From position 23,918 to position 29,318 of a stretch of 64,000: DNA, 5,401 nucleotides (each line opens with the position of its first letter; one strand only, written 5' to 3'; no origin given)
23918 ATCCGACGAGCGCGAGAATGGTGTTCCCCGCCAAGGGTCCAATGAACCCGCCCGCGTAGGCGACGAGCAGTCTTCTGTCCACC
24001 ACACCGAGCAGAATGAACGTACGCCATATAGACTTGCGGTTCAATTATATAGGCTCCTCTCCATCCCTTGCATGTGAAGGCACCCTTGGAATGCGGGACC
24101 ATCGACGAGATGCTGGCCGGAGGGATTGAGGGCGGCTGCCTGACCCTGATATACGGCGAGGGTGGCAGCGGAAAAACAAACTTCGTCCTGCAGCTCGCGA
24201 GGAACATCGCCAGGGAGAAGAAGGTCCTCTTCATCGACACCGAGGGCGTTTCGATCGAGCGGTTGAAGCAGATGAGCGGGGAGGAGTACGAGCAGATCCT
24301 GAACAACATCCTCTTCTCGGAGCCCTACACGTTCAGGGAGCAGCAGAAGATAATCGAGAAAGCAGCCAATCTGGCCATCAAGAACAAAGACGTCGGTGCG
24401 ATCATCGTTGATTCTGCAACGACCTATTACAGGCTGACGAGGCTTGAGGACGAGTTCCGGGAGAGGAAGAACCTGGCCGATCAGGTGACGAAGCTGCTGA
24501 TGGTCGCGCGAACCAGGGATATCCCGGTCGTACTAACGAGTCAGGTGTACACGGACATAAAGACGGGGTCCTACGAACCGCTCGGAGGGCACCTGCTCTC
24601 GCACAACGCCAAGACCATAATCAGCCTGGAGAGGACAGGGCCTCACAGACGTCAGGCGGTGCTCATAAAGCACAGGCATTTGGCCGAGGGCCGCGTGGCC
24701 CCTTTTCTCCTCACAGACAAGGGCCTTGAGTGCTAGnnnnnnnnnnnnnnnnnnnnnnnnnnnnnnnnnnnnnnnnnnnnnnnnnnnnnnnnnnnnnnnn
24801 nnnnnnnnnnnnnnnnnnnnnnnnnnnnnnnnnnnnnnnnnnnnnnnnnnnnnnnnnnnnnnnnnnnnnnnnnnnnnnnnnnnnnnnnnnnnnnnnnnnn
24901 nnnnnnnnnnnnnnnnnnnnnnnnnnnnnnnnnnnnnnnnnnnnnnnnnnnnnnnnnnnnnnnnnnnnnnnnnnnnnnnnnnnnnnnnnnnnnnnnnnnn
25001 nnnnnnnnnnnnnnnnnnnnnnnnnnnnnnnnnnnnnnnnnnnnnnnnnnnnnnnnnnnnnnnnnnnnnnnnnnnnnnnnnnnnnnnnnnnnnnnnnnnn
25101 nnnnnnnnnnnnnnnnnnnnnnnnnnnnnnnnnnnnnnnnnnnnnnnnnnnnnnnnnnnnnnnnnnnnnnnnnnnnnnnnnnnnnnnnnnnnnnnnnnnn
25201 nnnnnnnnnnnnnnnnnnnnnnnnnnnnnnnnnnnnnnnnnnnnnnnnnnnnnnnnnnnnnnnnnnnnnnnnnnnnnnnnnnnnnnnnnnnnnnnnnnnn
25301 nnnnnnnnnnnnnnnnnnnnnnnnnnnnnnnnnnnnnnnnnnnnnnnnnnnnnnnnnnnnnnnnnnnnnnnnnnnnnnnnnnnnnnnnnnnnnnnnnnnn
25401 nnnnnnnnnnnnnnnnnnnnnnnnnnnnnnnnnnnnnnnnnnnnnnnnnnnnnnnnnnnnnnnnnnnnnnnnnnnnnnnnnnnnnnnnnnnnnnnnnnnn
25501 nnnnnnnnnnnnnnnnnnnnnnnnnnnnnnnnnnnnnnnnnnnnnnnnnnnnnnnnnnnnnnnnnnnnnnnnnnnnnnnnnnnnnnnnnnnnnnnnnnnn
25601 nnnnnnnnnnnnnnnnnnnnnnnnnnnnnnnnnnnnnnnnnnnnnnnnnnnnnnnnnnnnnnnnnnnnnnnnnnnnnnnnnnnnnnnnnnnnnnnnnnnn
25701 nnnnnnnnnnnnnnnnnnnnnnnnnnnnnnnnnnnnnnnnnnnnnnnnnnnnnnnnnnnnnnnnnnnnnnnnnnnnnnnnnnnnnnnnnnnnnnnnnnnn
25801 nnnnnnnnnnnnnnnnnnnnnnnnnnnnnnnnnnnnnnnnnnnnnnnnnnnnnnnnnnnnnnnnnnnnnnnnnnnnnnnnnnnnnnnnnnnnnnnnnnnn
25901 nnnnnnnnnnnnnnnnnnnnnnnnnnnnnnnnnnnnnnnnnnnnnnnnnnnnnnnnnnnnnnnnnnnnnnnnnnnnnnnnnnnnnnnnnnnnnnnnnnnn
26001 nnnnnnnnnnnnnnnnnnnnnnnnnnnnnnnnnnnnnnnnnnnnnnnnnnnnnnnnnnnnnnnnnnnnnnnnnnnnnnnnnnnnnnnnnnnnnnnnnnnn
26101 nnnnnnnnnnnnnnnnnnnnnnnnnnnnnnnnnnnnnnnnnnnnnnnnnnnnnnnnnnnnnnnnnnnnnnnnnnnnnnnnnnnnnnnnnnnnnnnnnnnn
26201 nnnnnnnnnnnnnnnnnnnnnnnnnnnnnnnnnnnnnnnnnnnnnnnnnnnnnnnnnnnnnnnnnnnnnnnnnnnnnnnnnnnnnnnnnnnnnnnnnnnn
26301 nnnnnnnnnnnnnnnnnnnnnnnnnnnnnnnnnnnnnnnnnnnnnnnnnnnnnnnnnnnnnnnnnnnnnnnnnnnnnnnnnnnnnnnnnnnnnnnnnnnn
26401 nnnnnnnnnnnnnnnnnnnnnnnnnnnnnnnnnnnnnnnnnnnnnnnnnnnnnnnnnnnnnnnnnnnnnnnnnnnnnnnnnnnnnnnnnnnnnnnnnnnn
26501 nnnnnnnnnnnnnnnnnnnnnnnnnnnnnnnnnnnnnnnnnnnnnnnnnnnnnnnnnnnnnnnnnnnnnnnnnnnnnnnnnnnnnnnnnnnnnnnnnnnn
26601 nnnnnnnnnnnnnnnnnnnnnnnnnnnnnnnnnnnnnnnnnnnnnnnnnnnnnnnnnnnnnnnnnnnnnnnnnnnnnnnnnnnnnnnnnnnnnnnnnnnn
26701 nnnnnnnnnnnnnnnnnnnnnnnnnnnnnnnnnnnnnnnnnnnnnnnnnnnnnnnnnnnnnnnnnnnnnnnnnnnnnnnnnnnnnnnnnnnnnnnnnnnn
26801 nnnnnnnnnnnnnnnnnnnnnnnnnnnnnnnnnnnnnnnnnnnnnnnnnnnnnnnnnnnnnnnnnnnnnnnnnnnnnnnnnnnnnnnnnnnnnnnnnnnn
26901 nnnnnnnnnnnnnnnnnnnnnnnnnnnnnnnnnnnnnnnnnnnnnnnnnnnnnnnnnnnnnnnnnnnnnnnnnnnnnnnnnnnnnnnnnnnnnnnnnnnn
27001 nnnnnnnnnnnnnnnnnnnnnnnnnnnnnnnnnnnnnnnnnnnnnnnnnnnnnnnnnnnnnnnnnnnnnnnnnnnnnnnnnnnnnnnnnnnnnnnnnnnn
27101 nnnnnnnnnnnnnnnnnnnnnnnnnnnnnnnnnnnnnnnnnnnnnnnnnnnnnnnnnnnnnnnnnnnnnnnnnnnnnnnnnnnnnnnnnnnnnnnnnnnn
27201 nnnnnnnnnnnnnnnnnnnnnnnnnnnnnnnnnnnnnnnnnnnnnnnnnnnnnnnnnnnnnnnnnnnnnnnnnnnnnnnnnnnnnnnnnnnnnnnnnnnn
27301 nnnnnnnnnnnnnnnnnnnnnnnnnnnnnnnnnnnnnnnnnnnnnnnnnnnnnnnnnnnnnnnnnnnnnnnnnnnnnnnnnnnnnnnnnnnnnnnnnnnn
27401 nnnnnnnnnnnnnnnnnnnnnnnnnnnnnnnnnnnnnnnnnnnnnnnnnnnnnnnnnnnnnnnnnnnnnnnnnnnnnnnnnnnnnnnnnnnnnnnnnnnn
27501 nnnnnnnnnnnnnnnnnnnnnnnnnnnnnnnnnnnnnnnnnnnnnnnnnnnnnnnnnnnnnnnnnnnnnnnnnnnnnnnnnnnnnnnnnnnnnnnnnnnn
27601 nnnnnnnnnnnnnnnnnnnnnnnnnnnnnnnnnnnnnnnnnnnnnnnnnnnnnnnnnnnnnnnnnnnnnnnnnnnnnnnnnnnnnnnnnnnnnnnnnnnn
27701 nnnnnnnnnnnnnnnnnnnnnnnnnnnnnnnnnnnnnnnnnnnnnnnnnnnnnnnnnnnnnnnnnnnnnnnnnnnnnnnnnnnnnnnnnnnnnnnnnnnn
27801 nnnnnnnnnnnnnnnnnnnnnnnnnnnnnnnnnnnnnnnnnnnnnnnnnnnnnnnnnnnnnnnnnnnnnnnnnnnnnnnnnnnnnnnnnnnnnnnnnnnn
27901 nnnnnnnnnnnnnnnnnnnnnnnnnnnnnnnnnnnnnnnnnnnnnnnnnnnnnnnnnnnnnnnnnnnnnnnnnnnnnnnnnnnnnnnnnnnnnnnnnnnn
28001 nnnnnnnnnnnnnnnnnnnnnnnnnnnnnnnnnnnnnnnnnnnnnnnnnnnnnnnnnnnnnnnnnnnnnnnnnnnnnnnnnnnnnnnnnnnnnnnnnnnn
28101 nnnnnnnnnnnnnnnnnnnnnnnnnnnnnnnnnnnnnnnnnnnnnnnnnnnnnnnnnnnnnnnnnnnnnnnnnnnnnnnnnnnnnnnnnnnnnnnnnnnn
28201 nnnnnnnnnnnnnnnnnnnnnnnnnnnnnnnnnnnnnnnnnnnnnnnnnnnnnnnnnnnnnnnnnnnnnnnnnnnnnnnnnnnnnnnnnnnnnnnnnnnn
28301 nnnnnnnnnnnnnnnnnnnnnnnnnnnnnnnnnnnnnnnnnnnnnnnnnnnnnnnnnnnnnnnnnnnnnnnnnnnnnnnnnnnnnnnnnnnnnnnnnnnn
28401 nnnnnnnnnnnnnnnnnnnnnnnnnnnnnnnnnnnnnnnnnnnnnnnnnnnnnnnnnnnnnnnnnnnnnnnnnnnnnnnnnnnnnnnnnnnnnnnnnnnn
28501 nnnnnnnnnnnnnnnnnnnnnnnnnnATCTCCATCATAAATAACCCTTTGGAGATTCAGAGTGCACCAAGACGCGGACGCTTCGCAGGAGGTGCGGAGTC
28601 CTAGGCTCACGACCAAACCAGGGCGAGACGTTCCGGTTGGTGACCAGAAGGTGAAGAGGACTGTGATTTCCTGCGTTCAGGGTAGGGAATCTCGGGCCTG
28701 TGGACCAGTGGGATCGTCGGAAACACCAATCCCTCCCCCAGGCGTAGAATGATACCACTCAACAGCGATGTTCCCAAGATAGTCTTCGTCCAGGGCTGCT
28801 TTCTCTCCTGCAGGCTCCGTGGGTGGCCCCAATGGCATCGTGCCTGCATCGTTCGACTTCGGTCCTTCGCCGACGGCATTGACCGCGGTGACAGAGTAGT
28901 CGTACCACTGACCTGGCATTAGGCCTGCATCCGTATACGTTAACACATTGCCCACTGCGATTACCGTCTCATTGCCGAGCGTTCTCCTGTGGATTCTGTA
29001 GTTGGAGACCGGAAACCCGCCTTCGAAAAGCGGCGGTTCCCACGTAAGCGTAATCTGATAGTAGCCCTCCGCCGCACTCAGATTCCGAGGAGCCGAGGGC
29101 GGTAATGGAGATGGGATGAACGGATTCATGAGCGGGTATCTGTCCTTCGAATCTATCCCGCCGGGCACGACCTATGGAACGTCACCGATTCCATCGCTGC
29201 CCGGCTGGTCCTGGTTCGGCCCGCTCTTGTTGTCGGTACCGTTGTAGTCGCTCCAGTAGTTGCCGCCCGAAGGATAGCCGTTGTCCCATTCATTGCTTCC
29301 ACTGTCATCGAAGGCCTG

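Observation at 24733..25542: Rab/Ras-like small GTPase with an N-terminal extension, next to radB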

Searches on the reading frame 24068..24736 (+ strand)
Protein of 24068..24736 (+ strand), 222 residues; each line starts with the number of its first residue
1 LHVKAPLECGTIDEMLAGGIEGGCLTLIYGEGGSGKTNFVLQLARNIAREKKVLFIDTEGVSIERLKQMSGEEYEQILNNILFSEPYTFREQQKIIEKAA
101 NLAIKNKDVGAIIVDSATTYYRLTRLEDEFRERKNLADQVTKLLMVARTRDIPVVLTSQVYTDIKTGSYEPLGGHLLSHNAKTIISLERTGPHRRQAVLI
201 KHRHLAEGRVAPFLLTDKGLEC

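Call 3: search_protein_families(library=pfam, proteins=[window:24068-24736:+], max_evalue=0.01)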
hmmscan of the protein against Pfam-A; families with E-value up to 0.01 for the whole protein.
window:24068-24736:+ (222 aa): 21 families
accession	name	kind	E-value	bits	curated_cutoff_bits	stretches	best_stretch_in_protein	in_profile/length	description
PF08423.17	Rad51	-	1.4e-24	87.1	22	1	11-220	14-241/244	Rad51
PF06745.19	ATPase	-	2.6e-10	40.5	26.6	1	12-191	8-191/231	KaiC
PF13479.12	AAA_24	-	7.7e-09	36.1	27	1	27-125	6-81/195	AAA domain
PF13481.12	AAA_25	-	7e-08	32.8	27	1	17-159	27-189/195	AAA domain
PF03796.21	DnaB_C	-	1.2e-07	31.8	27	1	12-70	9-68/255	DnaB-like helicase C terminal domain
PF05707.18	Zot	-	5.1e-06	26.5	20.3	1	26-164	3-131/197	Zonular occludens toxin (Zot)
PF13191.12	AAA_16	-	1.1e-05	26.5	32.6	1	21-156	21-136/167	AAA ATPase domain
PF01637.24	ATPase_2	-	1.4e-05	25.4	33.2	1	26-119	23-121/225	ATPase domain predominantly from Archaea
PF01656.29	CbiA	-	3.4e-05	24.2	25.4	1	26-106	2-69/125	CobQ/CobB/MinD/ParA nucleotide binding domain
PF00154.27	RecA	-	7.9e-05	22.7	27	1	17-134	46-156/262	recA bacterial DNA recombination protein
PF00448.28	SRP54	-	0.00033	20.8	22.7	1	26-149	4-124/196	SRP54-type protein, GTPase domain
PF25199.1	nSTAND_NTPase5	-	0.00057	20.2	34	0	25-62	43-82/145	Novel STAND NTPase 5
PF13614.12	AAA_31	-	0.003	18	27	1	31-100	10-74/177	AAA domain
PF02283.22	CobU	-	0.0032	17.5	27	0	26-158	1-122/168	Cobinamide kinase / cobinamide phosphate guanyltransferase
PF19975.5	DO-GTPase1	-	0.0032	17.2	27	1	27-69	1-43/271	Double-GTPase 1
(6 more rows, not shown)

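Call 4: search_protein_families(library=ncbifam, proteins=[window:24068-24736:+], max_evalue=0.01)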
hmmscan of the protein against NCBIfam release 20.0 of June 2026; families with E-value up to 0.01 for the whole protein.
window:24068-24736:+ (222 aa): 24 families
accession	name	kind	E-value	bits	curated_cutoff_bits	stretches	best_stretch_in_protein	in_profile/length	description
TIGR02237.1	recomb_radB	equivalog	2.4e-67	226.9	172.4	1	12-221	1-210/210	DNA repair and recombination protein RadB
NF006861.0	PRK09361.1-1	equivalog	8.4e-52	176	278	1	5-221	5-228/235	DNA repair and recombination protein RadB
NF003301.0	PRK04301.1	equivalog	2e-32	112.6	259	1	9-221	87-314/316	DNA repair and recombination protein RadA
TIGR02236.1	recomb_radA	equivalog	1e-25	90.8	361.15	1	9-221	82-310/311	DNA repair and recombination protein RadA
TIGR02238.1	recomb_DMC1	equivalog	3.6e-23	82.2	447.7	1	9-220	82-311/314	meiotic recombinase Dmc1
TIGR02239.1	recomb_RAD51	equivalog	8.8e-23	80.9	478.05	1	11-219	84-310/316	DNA repair protein RAD51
TIGR00416.1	sms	equivalog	2.8e-09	36.2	403.05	1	10-219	81-276/454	DNA repair protein RadA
TIGR03880.1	KaiC_arch_3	hypoth_equivalog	5e-08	32.7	249.45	1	12-158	5-151/224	KaiC domain-containing protein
NF004723.0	PRK06067.1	subfamily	2.4e-07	30.5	194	1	12-143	23-167/243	flagellar accessory protein FlaH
NF006799.0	PRK09302.1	equivalog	3e-07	29.4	408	1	11-221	261-470/515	circadian clock protein KaiC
NF052589.1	ArlH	equivalog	4.6e-06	26.5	215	1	11-137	8-139/229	archaellum protein ArlH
NF006320.0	PRK08533.1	equivalog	6.5e-06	25.9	215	1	7-118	8-127/230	flagellar accessory protein FlaH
TIGR03600.1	phage_DnaB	exception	1e-05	24.7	498.65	1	11-67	183-239/421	phage replicative helicase, DnaB family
TIGR03881.1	KaiC_arch_4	hypoth_equivalog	1.9e-05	24.4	247.8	1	11-66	9-65/231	KaiC domain-containing protein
TIGR00665.1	DnaB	equivalog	4.4e-05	22.5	385.25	0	11-53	184-225/435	replicative DNA helicase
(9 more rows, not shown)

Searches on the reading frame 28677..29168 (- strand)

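Call 51: search_protein_families(library=pfam, proteins=[window:28677-29168:-], max_evalue=1)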
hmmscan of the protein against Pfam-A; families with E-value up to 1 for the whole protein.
window:28677-29168:- (163 aa): 3 families
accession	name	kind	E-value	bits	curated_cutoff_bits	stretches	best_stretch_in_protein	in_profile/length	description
PF00041.27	fn3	-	7e-13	49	25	1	25-106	1-79/84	Fibronectin type III domain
PF25059.1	FN3_DSCAM-DSCAML_C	-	0.00029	21.6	39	1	49-110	15-79/89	DSCAM/DSCAML C-terminal Fn3-like domain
PF20635.2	SMN_YG-box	-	0.39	11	21.3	1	112-142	16-46/71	Survival Motor Neuron, YG-box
